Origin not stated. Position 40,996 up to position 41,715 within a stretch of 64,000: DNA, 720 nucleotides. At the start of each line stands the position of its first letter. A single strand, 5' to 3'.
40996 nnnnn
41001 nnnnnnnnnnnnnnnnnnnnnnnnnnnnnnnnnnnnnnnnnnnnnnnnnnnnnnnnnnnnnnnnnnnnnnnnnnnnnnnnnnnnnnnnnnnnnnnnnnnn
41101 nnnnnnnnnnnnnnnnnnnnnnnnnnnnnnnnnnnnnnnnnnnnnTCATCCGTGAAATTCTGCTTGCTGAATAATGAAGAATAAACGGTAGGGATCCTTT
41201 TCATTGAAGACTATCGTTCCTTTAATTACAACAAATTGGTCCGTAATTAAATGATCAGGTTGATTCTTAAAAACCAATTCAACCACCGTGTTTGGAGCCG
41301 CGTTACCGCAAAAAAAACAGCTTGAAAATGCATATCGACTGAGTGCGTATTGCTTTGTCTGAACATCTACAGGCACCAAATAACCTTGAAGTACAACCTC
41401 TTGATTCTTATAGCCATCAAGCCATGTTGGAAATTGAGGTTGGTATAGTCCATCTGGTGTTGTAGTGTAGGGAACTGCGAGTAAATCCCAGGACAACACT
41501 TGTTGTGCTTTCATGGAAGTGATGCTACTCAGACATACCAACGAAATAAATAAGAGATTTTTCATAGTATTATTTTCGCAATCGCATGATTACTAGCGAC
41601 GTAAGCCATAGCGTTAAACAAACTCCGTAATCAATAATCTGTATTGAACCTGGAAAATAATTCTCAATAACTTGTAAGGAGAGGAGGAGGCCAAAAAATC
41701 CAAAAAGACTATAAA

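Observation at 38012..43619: Seven-gene translationally coupled operon of unknown function: DUF456, mini-ABC ATPase, MacB/FtsX permease, two DUF3299-like proteins, BatA-N protein and a degenerate dihydroorotase-like protein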

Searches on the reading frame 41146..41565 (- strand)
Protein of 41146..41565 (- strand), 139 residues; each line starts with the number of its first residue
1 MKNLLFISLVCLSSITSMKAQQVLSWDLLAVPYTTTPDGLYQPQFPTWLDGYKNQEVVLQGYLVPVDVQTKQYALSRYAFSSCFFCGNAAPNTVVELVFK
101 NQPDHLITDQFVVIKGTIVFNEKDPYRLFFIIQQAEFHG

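Call 3: search_protein_families(library=pfam, proteins=[window:41146-41565:-], max_evalue=0.1)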
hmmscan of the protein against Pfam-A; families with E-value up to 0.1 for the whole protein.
window:41146-41565:- (139 aa): 0 families

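Call 4: search_protein_families(library=ncbifam, proteins=[window:41146-41565:-], max_evalue=0.1)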
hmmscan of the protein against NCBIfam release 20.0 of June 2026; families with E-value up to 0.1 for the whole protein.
window:41146-41565:- (139 aa): 0 families

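Call 5: search_protein_families(library=pfam, proteins=[window:41146-41565:-], max_evalue=10)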
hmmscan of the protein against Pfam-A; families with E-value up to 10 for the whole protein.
window:41146-41565:- (139 aa): 1 family
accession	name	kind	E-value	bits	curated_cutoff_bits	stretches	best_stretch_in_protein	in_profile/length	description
PF11736.14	DUF3299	-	0.2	12.2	22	1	52-122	47-120/139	Protein of unknown function (DUF3299)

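Call 9: search_solved_structures(query=window:41146-41565:-, max_evalue=10)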
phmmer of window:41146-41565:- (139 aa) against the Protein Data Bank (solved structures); distinct sequences matched with E-value up to 10: 0.

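Call 21: find_homologous_proteins(query=window:41146-41565:-, max_evalue=0.01)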
Query window:41146-41565:- (139 aa): 166 proteins with E <= 0.01 among 170 candidates; the best 120 are listed.
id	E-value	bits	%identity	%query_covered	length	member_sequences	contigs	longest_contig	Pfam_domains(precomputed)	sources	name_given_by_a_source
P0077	4.1e-89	313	100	100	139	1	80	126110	-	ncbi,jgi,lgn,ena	ncbi:MAG: hypothetical protein RLZZ599_1503 [Bacteroidota bacterium]|jgi:hypothetical protein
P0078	7.9e-89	312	99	100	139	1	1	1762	-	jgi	jgi:hypothetical protein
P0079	1.1e-88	312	99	100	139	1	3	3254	-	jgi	-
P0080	2.1e-88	311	99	100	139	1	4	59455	-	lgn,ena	-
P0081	2.9e-88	311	99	100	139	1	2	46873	-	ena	-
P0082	5.9e-88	310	99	100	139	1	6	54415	-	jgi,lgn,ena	-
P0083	9.1e-88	309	99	100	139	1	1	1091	-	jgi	-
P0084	4.7e-78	278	100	88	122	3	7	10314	-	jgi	jgi:hypothetical protein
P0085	1.2e-72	260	81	100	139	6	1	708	-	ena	-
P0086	4.3e-72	258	80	100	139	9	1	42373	-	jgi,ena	-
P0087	9.0e-69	248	76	100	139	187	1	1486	-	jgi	jgi:hypothetical protein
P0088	3.1e-68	246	84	93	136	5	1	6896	-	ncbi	-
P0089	4.0e-68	245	76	100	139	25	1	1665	-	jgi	-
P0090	4.4e-67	242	76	100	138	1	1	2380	-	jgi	jgi:hypothetical protein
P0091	6.1e-67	242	80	89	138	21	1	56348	-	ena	-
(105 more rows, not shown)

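Call 29: search_protein_representatives(alignment_id=A2)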
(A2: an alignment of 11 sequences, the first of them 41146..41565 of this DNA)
Query: 11 sequences, 137 profile positions. Proteins with E-value up to 0.001 (for the whole library): 889; up to 1e-10: 567; up to 1e-30: 7. The best 150 are listed.
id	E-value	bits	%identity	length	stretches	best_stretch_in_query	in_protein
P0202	3.9e-71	253.2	-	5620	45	83-111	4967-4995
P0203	2.3e-65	234.5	-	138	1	1-137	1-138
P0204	3.0e-36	140.2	-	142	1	2-137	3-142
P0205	8.7e-36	138.7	-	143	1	7-137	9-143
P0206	1.7e-35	137.7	-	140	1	5-137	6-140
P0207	3.9e-35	136.6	-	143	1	3-137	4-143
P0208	1.1e-31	125.4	-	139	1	1-137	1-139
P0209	1.3e-28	115.4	-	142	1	1-135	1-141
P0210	1.5e-28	115.3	-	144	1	4-137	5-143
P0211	2.1e-27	111.5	-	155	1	6-135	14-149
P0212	2.6e-27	111.2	-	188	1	18-137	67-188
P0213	3.5e-27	110.8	-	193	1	5-136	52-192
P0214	6.4e-27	109.9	-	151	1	6-137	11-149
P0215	6.6e-27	109.9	-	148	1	5-135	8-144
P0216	8.0e-27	109.6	-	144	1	3-132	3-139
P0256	7.8e-22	93.5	-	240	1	21-133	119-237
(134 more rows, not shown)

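Call 31: search_protein_families(library=pfam, alignment_id=A4, max_evalue=0.01)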
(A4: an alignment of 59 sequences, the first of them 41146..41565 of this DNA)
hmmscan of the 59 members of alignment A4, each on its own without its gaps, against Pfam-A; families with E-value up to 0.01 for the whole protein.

A. member 1, window:41146-41565:- (139 aa): 0 families

B. families by the number of members that match (of 59 scanned): 3 families
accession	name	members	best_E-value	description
PF11736.14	DUF3299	7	1.6e-07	Protein of unknown function (DUF3299)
PF02910.25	Succ_DH_flav_C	1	0.0038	Fumarate reductase flavoprotein C-term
PF21537.2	DUF1980_C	1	0.0045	DUF1980 C-terminal domain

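Call 32: search_solved_structures(query=A4, max_evalue=1, show_alignments=2)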
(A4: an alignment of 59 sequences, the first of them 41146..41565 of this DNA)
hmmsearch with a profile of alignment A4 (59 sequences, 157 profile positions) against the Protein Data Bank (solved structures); distinct sequences matched with E-value up to 1: 4.
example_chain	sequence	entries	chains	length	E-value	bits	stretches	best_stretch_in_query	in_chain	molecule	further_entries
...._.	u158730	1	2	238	0.032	16.8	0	99-139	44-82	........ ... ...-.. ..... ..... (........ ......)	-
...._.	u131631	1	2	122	0.58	12.7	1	98-140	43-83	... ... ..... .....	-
7b1f_B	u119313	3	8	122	0.67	12.5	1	41-84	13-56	Mitotic spindle assembly checkpoint protein MAD1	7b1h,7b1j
4dzo_A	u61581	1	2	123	0.68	12.5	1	41-84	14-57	Mitotic spindle assembly checkpoint protein MAD1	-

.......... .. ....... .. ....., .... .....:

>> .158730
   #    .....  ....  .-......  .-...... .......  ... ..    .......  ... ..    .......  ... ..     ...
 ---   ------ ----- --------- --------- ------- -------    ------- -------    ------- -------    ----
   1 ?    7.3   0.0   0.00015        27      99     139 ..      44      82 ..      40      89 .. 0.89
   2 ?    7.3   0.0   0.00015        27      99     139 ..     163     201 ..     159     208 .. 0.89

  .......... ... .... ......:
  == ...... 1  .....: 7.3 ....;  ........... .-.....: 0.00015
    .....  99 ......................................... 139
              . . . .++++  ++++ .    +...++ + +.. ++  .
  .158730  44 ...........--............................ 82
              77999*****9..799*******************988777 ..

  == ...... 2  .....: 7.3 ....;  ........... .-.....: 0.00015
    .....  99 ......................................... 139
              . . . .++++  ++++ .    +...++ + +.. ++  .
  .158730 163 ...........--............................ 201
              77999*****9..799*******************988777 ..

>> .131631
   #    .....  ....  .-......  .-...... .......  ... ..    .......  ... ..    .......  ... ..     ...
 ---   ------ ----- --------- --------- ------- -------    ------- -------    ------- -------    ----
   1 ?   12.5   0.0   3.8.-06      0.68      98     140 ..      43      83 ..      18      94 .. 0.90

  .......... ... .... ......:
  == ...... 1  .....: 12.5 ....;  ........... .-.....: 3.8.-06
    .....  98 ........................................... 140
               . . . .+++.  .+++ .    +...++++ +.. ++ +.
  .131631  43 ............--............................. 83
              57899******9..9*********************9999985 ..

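Call 39: predict_structure(alignment_id=A5)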
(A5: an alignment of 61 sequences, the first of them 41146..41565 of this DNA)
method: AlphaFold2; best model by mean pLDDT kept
length: 139 residues; sequences in the alignment: 61
mean_pLDDT: 93.4   pTM: 0.82
mean pLDDT of the five models: 93.4, 92.8, 92.6, 91.5, 90.0
residues with pLDDT >= 90: 111; 70-90: 27; 50-70: 1; < 50: 0
segments of 3 or more residues with pLDDT < 50: none
pLDDT, mean of each block of 10 residues (from residue 1): 87 80 94 96 97 97 93 94 91 97 92 98 96 96
secondary structure, 60 per line:
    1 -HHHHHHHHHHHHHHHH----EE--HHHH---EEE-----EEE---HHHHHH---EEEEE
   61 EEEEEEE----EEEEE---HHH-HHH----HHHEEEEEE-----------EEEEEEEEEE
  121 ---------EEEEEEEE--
elements in order: H2-17 H26-29 E33-35 E41-43 H47-52 E56-67 E72-76 E94-99 E111-120 E130-137

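Call 42: fold_search(model_id=the predicted structure, library=pdb)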
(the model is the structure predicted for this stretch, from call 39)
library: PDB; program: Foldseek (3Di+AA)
matches with E <= 10: 421; with E <= 0.001: 1
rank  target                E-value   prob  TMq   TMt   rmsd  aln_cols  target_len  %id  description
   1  4hsp                  6.2e-04  1.00  0.53  0.50   9.6       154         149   15  Crystal structure of a DUF3299 family protein (PA4066) from Pseudomonas aeruginosa PAO1 at 2.45 A resolution (released 2012-12-26)
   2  9di4_B                2.5e-03  1.00  0.40  0.40   7.3       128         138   12  RMI1-RMI2 bound to cyclic peptide L4 (released 2025-07-02)
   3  3kfu_C                3.4e-03  1.00  0.35  0.15   5.0        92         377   20  Crystal structure of the transamidosome (released 2010-08-25)
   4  1n9w_A                5.9e-03  0.99  0.36  0.16   5.0        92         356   21  Crystal structure of the non-discriminating and archaeal-type aspartyl-tRNA synthetase from Thermus thermophilus (released 2003-04-08)
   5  3kfu_A                6.3e-03  0.99  0.35  0.15   5.0        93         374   20  Crystal structure of the transamidosome (released 2010-08-25)
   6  3kdf_A                6.6e-03  1.00  0.38  0.44   5.6       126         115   12  X-ray Crystal Structure of the Human Replication Protein A Complex from Wheat Germ Cell Free Expression (released 2009-12-01)
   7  1n9w_B                6.6e-03  1.00  0.37  0.16   4.9        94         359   19  Crystal structure of the non-discriminating and archaeal-type aspartyl-tRNA synthetase from Thermus thermophilus (released 2003-04-08)
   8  3kfu_D                8.5e-03  0.99  0.35  0.15   5.0        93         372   20  Crystal structure of the transamidosome (released 2010-08-25)
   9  3kfu_B                8.5e-03  0.99  0.35  0.15   5.0        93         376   20  Crystal structure of the transamidosome (released 2010-08-25)
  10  2pi2_E                9.0e-03  0.99  0.37  0.42   5.5       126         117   12  Full-length Replication protein A subunits RPA14 and RPA32 (released 2007-10-16)
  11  9dhk_K                9.0e-03  0.98  0.39  0.39   7.8       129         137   12  RMI1-RMI2 bound to cyclic peptide L3 (released 2025-07-02)
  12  9dhk_B                9.0e-03  0.97  0.38  0.39   7.6       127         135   12  RMI1-RMI2 bound to cyclic peptide L3 (released 2025-07-02)
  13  4glv_B                1.1e-02  0.97  0.35  0.43   5.1        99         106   20  OBody AM3L09 bound to hen egg-white lysozyme (released 2013-08-21)
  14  1quq_D                1.5e-02  0.99  0.37  0.43   5.1       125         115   12  COMPLEX OF REPLICATION PROTEIN A SUBUNITS RPA14 AND RPA32 (released 1999-08-13)
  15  8d0b_C                1.6e-02  1.00  0.42  0.48   3.6        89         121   11  Human CST-DNA polymerase alpha/primase preinitiation complex bound to 4xTEL-foldback template (released 2022-06-22)
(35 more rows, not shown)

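Call 67: find_encoding_contigs(protein=P0213, flank=7000, max_places=2)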
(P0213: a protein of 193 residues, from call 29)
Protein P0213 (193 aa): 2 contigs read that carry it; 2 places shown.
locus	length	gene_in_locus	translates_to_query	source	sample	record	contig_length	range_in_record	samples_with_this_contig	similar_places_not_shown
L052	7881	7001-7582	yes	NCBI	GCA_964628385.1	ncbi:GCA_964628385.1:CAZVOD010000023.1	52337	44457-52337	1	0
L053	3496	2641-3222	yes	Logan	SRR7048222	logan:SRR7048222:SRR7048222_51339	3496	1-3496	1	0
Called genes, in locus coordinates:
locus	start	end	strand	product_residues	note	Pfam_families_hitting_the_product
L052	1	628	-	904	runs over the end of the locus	PF13715:CarbopepD_reg_2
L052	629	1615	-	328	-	PF04773:FecR, PF16344:FecR_C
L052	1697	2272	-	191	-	PF08281:Sigma70_r4_2, PF04545:Sigma70_r4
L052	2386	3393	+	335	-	-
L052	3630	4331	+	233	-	PF00005:ABC_tran, PF13304:AAA_21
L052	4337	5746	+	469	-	PF12679:ABC2_membrane_2, PF12698:ABC2_membrane_3, PF10920:DUF2705 (weak), PF12040:DUF3526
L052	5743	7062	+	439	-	-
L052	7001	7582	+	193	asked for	-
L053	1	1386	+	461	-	?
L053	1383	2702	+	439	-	-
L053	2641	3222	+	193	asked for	-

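Call 68: find_encoding_contigs(protein=P0256, flank=7000, max_places=2)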
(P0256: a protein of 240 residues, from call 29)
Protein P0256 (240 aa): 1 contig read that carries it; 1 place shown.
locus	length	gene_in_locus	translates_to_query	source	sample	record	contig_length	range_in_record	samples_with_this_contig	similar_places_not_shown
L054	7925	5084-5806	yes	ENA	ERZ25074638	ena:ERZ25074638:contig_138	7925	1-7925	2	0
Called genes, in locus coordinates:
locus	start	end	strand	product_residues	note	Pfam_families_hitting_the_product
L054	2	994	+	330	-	?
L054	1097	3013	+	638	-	PF16656:Pur_ac_phosph_N (weak)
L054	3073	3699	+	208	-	PF00005:ABC_tran, PF02463:SMC_N (weak), PF13304:AAA_21 (faint)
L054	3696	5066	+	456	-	PF12704:MacB_PCD (weak), PF02687:FtsX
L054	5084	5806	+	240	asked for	-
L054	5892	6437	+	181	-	-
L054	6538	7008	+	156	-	-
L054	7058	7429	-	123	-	PF00903:Glyoxalase (weak), PF22677:Ble-like_N (weak)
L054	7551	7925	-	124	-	?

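Call 69: find_encoding_contigs(protein=P0209, flank=8000, max_places=2)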
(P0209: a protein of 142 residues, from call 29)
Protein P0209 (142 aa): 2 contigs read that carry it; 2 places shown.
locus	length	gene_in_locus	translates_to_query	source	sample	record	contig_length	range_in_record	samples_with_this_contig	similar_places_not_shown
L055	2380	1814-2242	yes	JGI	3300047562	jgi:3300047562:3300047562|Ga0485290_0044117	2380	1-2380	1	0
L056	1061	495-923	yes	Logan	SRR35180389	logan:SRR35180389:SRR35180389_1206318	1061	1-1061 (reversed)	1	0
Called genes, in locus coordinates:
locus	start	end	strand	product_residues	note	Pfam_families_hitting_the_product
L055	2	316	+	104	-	?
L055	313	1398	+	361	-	PF12704:MacB_PCD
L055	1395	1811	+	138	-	-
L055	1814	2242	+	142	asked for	-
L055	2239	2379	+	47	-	?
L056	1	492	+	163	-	?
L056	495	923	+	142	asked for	-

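Call 70: find_encoding_contigs(protein=P0211, flank=8000, max_places=2)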
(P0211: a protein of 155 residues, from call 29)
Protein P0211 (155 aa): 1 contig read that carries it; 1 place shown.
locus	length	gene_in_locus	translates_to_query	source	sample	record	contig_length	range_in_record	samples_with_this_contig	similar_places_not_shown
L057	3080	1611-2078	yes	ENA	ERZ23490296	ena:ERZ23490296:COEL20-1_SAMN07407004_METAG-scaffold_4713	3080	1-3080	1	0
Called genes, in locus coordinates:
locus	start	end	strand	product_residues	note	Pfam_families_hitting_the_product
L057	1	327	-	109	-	?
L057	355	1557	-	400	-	PF00112:Peptidase_C1 (faint), PF03051:Peptidase_C1_2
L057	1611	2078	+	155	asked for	-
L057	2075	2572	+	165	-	PF10947:DUF2628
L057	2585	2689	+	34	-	-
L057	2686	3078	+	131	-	?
